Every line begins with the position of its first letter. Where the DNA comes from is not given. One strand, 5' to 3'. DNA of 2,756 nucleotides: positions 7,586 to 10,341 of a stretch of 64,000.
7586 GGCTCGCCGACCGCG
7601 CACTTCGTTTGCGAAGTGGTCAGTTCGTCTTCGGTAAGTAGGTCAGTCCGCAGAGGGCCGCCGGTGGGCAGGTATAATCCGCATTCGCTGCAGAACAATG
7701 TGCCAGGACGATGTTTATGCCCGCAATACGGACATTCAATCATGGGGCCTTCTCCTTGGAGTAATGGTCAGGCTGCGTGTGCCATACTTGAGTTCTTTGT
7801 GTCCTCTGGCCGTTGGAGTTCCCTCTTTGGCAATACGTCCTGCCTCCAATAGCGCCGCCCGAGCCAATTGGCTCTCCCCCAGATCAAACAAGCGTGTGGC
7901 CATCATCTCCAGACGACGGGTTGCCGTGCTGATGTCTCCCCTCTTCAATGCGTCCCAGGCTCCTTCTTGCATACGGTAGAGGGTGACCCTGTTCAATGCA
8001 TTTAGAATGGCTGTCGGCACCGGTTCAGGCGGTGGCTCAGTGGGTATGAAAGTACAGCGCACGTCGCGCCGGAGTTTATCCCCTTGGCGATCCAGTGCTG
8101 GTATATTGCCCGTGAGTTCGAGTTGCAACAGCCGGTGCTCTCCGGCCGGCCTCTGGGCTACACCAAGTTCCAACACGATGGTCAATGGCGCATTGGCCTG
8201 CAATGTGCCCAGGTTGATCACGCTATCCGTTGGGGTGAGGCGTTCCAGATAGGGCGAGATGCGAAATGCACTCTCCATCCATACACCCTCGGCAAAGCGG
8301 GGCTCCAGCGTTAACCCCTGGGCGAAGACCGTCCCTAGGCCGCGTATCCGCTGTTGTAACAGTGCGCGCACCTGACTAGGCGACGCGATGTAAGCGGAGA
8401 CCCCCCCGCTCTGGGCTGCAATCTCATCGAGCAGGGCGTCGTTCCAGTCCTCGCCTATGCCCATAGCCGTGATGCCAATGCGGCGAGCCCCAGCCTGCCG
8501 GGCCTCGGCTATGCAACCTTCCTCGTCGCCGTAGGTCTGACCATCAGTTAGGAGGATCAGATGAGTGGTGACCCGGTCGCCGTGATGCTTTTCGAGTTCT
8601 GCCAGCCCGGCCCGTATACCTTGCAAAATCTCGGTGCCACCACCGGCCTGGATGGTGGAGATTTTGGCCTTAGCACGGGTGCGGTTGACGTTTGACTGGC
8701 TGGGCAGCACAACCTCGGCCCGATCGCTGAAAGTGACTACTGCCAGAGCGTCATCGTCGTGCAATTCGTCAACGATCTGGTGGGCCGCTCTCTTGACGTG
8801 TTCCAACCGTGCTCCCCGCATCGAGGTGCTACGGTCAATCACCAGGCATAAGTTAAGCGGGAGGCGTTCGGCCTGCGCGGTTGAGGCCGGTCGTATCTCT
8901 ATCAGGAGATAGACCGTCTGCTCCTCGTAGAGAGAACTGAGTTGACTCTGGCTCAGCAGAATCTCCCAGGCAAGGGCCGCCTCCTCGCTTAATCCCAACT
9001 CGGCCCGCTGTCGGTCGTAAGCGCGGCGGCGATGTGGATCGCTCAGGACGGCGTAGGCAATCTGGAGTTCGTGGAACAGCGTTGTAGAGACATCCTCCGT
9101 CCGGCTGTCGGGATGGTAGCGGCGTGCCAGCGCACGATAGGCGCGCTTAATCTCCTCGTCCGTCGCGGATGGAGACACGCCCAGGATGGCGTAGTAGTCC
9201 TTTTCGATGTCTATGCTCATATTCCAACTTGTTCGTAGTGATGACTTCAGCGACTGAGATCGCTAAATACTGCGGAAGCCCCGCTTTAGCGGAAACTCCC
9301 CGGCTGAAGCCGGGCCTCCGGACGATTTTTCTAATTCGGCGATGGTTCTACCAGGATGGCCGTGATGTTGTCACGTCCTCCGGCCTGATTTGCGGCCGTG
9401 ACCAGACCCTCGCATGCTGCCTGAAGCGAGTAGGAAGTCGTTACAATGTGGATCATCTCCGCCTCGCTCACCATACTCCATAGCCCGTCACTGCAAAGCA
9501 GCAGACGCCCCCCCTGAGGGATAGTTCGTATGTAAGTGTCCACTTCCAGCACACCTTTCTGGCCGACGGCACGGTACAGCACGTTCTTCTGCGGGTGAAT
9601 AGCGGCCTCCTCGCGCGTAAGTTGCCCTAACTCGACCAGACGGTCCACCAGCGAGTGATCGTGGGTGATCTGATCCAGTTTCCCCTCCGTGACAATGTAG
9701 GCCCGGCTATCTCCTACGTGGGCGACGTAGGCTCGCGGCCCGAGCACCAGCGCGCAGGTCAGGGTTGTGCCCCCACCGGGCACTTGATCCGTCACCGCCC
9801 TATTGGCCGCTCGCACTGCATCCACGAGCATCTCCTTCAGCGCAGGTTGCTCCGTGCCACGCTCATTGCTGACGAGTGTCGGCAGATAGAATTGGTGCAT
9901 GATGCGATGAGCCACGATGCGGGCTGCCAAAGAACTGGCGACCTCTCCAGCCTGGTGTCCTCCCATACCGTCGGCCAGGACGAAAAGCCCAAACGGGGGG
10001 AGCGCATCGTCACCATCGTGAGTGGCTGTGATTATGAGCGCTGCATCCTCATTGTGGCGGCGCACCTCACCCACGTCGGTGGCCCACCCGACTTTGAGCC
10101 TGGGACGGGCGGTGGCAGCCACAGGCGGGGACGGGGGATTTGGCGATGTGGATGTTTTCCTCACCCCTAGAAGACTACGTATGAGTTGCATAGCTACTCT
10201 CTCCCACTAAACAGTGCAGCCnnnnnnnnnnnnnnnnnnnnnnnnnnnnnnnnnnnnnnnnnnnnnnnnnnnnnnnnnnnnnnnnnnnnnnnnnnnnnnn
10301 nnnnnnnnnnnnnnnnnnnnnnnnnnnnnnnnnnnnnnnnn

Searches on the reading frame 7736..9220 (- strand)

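Call 62: search_protein_families(library=pfam, proteins=[window:7736-9220:-], max_evalue=0.001)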
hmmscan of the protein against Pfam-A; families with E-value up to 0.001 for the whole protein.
window:7736-9220:- (494 aa): 4 families
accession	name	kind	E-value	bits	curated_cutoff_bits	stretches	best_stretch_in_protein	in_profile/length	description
PF00226.36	DnaJ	-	1.3e-22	80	27.8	1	8-69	1-63/63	DnaJ domain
PF00092.34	VWA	-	1.6e-22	81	23.8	1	123-279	1-163/174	von Willebrand factor type A domain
PF13519.12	VWA_2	-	4.1e-15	56.8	27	1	125-228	2-107/107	von Willebrand factor type A domain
PF13768.12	VWA_3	-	2.4e-14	54.1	27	1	123-275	2-153/155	von Willebrand factor type A domain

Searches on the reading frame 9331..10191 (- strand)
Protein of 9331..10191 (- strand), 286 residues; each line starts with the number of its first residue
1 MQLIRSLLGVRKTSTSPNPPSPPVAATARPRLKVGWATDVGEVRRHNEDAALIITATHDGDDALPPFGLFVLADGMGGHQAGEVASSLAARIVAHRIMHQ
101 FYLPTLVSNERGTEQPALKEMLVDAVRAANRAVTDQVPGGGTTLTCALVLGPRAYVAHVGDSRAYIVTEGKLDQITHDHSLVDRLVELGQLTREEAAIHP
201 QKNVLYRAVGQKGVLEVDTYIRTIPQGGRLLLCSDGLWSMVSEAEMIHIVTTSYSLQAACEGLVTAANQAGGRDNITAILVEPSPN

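Call 62: search_protein_families(library=pfam, proteins=[window:9331-10191:-], max_evalue=0.001)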
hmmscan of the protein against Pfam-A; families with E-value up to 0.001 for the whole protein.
window:9331-10191:- (286 aa): 2 families
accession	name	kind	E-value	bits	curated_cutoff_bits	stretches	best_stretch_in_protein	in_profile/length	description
PF00481.26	PP2C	-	2.2e-18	67.3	20.3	2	41-183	9-144/255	Protein phosphatase 2C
PF13672.11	PP2C_2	-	5.3e-13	49.4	24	1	69-255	26-193/209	Protein phosphatase 2C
